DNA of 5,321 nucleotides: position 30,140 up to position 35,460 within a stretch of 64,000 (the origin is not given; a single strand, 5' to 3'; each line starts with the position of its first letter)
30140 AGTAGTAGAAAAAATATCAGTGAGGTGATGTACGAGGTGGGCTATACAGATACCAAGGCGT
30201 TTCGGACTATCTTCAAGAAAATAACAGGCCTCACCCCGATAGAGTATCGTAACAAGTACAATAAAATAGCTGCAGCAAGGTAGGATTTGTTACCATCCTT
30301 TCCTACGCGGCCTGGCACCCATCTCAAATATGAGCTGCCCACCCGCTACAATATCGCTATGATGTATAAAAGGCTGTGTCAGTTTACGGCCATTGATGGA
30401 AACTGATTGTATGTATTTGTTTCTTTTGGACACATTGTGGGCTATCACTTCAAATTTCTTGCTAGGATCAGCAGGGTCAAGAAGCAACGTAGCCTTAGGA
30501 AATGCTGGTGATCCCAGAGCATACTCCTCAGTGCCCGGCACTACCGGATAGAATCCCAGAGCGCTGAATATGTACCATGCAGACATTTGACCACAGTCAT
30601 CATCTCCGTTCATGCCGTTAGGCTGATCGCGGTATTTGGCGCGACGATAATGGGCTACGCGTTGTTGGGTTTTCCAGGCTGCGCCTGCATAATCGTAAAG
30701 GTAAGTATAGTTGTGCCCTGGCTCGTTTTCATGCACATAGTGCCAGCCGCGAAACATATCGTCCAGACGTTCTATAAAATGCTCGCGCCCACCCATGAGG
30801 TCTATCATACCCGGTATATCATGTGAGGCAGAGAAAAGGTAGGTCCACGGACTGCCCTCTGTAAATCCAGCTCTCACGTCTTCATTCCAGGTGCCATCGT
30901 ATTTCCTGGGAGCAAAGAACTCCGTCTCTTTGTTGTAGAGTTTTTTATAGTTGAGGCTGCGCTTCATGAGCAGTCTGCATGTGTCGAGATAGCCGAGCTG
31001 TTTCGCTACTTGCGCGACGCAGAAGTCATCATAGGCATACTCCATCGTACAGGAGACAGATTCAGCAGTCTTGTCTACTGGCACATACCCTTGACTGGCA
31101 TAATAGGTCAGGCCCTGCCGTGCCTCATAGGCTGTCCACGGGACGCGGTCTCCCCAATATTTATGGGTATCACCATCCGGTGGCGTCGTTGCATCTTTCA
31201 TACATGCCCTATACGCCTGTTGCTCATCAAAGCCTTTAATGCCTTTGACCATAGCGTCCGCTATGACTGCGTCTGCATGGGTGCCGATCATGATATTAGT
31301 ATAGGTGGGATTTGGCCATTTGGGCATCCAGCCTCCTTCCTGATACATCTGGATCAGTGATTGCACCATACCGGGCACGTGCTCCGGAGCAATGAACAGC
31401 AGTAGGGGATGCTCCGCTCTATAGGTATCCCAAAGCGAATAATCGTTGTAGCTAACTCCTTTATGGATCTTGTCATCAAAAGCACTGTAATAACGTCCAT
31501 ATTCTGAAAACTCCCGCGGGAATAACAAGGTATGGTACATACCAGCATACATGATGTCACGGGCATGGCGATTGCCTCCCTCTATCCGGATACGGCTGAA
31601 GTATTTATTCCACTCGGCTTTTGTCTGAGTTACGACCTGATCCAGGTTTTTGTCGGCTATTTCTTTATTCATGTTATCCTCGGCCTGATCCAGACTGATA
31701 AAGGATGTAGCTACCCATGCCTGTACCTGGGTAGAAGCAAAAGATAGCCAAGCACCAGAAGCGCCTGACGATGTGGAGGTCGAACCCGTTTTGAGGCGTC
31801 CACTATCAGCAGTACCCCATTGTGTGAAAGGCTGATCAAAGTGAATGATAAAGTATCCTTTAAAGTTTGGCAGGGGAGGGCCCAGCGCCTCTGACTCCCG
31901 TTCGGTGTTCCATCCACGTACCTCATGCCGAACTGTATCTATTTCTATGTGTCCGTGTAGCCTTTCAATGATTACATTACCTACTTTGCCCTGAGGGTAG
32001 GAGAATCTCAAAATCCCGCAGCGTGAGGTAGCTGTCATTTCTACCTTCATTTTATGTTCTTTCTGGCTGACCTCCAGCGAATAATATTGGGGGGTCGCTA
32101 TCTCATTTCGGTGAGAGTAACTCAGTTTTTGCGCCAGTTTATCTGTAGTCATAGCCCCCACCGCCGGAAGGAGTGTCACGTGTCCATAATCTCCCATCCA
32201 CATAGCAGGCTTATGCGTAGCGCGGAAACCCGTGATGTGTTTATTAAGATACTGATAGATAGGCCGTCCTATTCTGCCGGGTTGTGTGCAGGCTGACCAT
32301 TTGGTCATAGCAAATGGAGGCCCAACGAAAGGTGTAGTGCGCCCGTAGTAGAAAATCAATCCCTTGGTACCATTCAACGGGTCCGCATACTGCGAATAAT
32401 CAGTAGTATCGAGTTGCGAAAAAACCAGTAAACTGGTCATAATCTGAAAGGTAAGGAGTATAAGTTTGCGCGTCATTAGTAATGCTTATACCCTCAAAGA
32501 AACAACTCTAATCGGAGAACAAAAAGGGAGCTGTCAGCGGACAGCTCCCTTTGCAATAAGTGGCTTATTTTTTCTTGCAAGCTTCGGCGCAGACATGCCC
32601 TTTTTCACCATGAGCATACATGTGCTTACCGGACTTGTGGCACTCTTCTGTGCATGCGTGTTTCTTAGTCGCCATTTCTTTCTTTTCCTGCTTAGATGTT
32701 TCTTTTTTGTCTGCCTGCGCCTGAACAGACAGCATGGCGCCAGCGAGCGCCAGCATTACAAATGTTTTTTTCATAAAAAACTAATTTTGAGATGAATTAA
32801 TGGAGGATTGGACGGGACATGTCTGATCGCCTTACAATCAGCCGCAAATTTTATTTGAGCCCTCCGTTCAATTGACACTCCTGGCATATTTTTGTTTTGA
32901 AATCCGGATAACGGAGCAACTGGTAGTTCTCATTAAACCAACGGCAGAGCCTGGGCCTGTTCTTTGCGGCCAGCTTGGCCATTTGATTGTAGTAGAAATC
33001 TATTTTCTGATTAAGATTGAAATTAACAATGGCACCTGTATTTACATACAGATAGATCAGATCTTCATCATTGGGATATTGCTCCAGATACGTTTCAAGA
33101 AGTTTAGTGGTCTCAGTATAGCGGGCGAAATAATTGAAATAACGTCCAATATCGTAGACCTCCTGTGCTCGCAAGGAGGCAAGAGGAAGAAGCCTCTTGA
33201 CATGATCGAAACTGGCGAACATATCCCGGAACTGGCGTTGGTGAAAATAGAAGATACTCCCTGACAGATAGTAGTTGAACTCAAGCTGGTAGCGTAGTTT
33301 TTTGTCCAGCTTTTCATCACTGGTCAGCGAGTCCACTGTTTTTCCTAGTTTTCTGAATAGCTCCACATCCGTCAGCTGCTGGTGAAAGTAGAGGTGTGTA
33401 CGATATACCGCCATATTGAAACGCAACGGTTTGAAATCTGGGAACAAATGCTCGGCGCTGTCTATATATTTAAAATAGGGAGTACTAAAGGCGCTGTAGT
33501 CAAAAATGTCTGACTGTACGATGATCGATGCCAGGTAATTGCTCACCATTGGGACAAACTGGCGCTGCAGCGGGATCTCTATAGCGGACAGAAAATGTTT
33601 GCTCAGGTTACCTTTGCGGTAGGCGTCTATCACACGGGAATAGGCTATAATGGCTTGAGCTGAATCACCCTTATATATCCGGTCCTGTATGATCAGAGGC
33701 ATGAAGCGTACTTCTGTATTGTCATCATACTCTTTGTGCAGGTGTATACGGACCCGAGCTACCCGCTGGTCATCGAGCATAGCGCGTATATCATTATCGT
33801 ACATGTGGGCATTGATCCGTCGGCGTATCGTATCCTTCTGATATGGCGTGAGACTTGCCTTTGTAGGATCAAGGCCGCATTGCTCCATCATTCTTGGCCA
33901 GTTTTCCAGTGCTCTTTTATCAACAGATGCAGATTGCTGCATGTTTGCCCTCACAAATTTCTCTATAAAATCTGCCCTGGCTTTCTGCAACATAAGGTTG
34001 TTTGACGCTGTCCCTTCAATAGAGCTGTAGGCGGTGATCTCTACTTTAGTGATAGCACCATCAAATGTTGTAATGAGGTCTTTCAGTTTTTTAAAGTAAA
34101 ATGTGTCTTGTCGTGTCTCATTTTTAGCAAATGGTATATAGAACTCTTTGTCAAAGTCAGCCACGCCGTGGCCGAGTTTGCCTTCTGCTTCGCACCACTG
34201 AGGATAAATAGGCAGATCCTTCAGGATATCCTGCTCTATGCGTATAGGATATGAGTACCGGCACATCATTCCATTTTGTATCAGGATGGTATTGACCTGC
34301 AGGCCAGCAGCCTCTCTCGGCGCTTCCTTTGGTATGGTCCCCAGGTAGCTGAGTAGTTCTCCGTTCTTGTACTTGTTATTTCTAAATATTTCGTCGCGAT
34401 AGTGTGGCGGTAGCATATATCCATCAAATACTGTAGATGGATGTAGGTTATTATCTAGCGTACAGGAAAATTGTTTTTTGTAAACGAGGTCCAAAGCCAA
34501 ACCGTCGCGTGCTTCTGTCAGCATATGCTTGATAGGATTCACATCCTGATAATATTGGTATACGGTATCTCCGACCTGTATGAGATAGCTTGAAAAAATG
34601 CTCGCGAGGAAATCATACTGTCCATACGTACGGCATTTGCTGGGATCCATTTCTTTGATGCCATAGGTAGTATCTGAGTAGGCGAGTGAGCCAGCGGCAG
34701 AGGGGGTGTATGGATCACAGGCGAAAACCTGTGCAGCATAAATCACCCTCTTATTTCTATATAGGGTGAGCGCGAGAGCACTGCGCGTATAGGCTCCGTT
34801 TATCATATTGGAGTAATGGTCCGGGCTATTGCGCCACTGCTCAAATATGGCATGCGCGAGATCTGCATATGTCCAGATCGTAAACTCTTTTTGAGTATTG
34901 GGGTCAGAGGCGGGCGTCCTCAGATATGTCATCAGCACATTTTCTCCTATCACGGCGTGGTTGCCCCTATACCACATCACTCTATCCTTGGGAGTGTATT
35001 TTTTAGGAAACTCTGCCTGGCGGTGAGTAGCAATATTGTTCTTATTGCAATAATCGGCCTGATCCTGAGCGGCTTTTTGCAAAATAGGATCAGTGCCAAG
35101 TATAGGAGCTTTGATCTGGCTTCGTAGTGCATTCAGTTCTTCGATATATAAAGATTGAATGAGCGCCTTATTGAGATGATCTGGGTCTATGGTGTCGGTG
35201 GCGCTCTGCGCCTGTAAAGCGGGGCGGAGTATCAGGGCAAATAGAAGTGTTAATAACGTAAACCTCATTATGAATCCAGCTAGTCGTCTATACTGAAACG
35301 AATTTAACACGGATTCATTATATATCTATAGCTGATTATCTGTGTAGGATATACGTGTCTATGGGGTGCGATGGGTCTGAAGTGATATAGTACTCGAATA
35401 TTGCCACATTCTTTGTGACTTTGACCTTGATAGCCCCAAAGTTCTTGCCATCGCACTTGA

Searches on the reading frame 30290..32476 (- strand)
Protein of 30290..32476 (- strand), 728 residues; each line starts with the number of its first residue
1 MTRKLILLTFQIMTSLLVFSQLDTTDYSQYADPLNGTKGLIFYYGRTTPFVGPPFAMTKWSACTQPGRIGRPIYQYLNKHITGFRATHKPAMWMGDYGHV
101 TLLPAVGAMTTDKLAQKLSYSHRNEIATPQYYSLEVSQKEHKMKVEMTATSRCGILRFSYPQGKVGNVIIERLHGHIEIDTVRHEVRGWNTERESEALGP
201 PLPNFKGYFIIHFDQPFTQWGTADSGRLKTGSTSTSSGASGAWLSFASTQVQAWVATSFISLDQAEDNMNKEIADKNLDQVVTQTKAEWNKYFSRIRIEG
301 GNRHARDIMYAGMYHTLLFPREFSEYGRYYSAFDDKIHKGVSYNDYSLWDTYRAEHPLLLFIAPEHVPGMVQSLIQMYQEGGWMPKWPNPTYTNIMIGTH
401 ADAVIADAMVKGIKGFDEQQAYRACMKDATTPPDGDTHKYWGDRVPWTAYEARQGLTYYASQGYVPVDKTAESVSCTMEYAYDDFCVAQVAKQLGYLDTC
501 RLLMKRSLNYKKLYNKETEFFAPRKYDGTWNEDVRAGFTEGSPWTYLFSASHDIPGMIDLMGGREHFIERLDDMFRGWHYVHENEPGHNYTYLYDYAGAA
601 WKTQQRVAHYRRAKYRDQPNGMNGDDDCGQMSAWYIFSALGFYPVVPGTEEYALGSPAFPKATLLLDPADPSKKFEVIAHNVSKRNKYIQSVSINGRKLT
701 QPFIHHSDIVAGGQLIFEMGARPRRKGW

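Call 80: search_protein_families(library=pfam, proteins=[window:30290-32476:-], max_evalue=0.00001)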
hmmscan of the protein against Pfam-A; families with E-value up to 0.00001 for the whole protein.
window:30290-32476:- (728 aa): 2 families
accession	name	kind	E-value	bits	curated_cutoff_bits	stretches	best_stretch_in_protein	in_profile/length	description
PF07971.18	Glyco_hydro_92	-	4.8e-166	553.7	24.6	1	264-720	1-463/464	Glycosyl hydrolase family 92 catalytic domain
PF17678.7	Glyco_hydro_92N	-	1.5e-49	169.4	34.5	1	30-258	1-236/236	Glycosyl hydrolase family 92 N-terminal domain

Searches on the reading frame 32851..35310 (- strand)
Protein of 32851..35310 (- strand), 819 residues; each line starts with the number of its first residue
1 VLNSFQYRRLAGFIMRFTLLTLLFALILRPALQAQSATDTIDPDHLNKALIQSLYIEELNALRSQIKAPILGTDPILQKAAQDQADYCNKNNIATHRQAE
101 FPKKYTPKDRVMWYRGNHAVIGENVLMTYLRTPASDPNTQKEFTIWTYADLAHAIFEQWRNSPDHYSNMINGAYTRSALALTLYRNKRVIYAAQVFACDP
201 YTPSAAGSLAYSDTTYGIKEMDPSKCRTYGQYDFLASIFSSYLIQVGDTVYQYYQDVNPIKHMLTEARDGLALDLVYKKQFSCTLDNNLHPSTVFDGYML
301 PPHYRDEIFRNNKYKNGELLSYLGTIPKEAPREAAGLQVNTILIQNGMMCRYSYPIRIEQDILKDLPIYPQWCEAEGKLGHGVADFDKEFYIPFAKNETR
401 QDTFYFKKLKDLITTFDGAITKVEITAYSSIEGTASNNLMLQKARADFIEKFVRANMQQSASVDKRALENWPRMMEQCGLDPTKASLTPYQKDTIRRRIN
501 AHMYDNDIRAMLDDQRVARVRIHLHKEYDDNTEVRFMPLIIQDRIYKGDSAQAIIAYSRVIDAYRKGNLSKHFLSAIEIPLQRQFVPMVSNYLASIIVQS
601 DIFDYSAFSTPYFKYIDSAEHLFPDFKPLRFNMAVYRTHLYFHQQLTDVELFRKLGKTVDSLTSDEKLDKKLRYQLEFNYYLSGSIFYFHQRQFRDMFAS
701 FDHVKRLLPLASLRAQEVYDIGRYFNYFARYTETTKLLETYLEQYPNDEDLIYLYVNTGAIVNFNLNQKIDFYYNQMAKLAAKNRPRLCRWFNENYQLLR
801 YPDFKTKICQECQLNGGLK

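Call 80: search_protein_families(library=pfam, proteins=[window:32851-35310:-], max_evalue=0.00001)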
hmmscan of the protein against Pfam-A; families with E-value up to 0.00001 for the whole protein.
window:32851-35310:- (819 aa): 1 family
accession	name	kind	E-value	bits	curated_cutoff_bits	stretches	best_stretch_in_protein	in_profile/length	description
PF00188.32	CAP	-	6.7e-11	43.5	21.1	1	57-195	2-116/117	Cysteine-rich secretory protein family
